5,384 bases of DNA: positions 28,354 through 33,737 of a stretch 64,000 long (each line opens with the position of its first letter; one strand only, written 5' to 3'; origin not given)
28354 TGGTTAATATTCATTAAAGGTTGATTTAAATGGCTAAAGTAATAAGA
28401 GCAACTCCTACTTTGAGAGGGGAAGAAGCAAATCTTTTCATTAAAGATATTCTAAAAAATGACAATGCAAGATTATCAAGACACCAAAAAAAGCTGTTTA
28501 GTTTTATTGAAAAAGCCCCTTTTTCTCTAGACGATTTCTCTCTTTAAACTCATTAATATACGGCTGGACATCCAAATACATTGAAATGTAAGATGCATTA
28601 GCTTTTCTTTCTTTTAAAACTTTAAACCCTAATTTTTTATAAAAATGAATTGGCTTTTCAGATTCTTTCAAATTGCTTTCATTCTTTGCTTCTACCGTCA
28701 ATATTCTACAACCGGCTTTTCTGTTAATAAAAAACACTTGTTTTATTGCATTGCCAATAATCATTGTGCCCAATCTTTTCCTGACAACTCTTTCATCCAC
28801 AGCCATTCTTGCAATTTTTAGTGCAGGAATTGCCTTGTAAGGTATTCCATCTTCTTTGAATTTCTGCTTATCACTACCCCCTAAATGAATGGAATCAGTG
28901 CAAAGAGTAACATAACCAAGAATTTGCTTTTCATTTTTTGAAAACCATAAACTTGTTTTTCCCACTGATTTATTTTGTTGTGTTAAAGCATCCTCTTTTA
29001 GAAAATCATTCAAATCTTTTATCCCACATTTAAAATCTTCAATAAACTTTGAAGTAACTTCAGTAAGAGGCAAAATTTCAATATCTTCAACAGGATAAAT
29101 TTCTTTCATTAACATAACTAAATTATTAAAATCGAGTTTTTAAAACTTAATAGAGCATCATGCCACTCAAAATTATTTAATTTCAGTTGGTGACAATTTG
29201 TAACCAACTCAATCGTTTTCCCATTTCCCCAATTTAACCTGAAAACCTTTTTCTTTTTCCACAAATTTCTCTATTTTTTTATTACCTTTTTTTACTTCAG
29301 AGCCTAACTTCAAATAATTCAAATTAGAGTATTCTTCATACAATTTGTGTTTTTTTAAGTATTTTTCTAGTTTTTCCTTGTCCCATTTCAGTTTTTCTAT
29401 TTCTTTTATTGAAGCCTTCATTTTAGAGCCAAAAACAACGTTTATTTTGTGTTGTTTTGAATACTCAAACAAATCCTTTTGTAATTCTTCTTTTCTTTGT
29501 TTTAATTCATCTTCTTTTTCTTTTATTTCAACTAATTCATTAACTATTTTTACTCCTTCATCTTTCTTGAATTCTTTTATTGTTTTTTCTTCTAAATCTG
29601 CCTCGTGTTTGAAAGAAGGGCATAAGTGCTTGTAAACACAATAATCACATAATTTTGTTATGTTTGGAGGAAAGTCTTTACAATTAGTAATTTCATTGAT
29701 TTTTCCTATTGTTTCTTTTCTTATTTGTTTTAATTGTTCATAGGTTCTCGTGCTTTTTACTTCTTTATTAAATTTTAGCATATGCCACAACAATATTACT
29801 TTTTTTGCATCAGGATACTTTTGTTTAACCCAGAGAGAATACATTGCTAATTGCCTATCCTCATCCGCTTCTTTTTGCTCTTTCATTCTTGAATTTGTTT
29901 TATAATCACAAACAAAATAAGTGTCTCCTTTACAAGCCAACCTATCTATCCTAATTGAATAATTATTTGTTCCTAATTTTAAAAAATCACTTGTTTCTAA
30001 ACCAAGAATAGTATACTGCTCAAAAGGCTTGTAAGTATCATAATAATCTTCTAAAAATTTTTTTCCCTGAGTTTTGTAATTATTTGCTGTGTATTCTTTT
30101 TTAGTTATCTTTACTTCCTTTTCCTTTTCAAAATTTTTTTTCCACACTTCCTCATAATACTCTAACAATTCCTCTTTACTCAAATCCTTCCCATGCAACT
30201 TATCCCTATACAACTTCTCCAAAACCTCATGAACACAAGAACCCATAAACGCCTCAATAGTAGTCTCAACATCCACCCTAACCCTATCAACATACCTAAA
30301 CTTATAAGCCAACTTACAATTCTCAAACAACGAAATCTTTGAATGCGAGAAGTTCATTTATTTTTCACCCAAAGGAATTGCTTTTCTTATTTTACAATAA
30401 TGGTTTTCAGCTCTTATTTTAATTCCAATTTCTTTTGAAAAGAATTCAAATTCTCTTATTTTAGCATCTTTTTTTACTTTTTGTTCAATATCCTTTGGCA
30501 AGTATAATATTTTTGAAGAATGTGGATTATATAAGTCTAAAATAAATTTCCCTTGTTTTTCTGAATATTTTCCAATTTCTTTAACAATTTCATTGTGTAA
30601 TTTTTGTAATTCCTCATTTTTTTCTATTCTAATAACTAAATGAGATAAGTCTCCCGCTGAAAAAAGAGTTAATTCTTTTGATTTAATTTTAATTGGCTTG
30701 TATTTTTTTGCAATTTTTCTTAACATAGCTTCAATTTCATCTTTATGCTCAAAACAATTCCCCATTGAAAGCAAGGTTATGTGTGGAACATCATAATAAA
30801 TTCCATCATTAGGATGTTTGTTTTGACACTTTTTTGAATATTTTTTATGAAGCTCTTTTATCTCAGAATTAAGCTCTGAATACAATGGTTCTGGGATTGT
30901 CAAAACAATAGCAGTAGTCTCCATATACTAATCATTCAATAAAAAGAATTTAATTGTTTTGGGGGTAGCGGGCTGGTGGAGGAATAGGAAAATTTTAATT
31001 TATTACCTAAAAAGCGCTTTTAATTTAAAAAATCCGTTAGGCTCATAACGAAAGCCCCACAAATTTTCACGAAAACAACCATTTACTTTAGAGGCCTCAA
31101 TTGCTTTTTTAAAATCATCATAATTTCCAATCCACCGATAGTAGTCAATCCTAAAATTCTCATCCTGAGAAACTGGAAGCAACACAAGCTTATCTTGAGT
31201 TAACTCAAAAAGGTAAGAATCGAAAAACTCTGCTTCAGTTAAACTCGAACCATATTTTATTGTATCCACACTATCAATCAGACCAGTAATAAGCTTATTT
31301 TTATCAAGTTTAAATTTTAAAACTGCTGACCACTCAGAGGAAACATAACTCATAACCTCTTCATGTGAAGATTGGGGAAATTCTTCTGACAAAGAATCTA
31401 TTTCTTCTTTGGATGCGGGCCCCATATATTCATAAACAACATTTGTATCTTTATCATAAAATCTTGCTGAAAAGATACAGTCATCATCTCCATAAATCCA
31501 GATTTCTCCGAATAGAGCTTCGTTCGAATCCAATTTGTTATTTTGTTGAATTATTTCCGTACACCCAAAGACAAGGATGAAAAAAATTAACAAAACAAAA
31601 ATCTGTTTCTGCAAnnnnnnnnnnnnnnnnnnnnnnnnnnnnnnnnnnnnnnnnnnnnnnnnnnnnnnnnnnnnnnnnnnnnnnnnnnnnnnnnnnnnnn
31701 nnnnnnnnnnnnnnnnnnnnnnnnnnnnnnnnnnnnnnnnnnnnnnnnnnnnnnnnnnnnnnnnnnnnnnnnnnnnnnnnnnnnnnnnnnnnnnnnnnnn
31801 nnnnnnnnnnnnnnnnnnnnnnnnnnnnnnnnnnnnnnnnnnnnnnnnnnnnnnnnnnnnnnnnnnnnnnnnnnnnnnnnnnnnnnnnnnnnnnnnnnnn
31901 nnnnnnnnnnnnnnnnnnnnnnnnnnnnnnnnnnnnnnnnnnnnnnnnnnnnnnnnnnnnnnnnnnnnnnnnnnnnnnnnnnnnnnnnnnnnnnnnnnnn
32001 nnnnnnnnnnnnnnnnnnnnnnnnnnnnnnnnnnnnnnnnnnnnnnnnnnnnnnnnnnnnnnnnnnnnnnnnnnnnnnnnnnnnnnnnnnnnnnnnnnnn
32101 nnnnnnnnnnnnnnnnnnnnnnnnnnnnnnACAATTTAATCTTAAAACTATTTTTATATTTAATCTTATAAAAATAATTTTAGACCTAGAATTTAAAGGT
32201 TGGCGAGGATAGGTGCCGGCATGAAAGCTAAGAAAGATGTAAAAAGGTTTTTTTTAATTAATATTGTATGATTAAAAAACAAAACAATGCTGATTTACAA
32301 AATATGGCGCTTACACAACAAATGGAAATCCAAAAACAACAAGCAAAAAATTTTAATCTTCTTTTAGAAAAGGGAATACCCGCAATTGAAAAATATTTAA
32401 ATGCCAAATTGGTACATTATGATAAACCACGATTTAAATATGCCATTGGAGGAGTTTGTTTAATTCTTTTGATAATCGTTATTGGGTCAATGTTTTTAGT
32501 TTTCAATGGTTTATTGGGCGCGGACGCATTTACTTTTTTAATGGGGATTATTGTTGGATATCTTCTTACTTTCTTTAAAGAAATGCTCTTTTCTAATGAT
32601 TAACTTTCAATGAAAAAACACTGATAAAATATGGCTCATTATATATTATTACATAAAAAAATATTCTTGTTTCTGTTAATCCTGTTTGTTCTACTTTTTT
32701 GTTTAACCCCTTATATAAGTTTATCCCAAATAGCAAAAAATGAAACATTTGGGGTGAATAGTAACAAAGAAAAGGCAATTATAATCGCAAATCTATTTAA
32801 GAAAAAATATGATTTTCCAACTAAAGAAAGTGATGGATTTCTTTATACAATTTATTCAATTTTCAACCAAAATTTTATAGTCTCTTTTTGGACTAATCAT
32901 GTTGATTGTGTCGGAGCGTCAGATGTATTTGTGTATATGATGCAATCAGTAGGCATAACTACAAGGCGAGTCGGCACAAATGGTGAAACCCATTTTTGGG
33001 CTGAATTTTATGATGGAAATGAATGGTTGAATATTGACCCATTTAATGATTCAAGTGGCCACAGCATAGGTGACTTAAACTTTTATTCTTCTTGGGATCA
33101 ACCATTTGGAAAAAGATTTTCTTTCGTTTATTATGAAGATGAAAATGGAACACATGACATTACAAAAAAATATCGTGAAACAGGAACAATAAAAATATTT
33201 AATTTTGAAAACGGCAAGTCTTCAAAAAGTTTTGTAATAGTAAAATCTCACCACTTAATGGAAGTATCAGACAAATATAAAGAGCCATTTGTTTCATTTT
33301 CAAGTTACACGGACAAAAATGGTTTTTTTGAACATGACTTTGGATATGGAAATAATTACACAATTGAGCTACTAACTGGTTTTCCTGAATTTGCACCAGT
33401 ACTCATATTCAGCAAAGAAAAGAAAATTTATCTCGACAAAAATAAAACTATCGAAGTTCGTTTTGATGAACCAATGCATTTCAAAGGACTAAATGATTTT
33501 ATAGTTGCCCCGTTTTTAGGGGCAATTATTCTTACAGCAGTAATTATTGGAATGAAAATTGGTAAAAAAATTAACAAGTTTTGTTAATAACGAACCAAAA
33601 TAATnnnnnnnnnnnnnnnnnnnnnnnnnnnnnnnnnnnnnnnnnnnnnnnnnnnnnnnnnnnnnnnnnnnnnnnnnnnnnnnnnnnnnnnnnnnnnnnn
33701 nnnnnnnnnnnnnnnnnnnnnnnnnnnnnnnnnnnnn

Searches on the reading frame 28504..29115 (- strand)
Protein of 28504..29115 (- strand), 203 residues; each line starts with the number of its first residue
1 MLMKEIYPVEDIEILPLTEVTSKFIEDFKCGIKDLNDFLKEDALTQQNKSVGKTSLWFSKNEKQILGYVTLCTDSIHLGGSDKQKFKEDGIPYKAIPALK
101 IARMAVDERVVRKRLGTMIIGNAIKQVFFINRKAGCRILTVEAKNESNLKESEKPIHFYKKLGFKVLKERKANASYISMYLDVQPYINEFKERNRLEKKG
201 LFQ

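Call 47: search_protein_families(library=pfam, proteins=[window:28504-29115:-], max_evalue=0.0001)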
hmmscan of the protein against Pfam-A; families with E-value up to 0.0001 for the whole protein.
window:28504-29115:- (203 aa): 2 families
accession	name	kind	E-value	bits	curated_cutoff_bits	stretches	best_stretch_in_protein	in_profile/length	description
PF13508.13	Acetyltransf_7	-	4.7e-07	30.5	27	1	57-166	6-84/84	Acetyltransferase (GNAT) domain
PF13673.13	Acetyltransf_10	-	9.1e-06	26.1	23.6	0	31-171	9-114/128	Acetyltransferase (GNAT) domain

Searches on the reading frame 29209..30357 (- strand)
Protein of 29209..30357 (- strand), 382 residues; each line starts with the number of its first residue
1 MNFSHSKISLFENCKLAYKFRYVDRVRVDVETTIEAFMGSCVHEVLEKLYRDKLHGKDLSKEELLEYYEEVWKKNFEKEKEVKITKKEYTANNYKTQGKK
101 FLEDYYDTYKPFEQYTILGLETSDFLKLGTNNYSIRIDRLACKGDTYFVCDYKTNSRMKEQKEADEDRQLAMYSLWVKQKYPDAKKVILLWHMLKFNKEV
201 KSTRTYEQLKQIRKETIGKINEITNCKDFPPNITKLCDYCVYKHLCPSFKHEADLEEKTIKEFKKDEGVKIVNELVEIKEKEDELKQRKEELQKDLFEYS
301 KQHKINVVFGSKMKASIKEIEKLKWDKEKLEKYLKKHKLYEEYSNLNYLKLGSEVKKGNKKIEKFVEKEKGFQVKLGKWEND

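Call 22: search_protein_families(library=pfam, proteins=[window:29209-30357:-], max_evalue=0.001)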
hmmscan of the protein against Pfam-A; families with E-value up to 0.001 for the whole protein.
window:29209-30357:- (382 aa): 1 family
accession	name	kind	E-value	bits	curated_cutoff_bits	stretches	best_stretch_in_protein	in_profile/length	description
PF12705.13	PDDEXK_1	-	6.9e-32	111.8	22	1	3-247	2-247/247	PD-(D/E)XK nuclease superfamily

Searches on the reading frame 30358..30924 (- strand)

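Call 22: search_protein_families(library=pfam, proteins=[window:30358-30924:-], max_evalue=0.001)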
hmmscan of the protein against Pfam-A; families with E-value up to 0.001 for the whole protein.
window:30358-30924:- (188 aa): 2 families
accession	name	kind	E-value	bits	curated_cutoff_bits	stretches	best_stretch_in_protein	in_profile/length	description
PF13563.12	2_5_RNA_ligase2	-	3e-12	47.3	27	1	36-147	15-121/152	2'-5' RNA ligase superfamily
PF02834.22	LigT_PEase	-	9.2e-06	26.2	23.3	1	22-89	11-78/87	LigT like Phosphoesterase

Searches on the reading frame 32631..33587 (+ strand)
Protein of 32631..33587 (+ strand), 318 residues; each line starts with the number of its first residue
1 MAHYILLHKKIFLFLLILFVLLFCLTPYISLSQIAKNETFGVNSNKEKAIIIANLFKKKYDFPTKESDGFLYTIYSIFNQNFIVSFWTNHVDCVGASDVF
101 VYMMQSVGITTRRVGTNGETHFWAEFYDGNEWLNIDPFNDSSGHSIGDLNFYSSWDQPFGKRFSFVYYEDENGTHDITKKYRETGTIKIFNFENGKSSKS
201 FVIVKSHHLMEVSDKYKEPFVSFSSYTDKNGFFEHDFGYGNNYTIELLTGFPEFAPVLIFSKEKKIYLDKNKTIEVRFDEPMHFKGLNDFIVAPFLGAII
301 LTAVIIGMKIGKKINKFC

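Call 22: search_protein_families(library=pfam, proteins=[window:32631-33587:+], max_evalue=0.001)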
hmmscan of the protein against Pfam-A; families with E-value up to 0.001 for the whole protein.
window:32631-33587:+ (318 aa): 1 family
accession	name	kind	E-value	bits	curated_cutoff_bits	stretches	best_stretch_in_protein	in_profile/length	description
PF01841.26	Transglut_core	-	5.5e-08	33.5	23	1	35-137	4-108/108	Transglutaminase-like superfamily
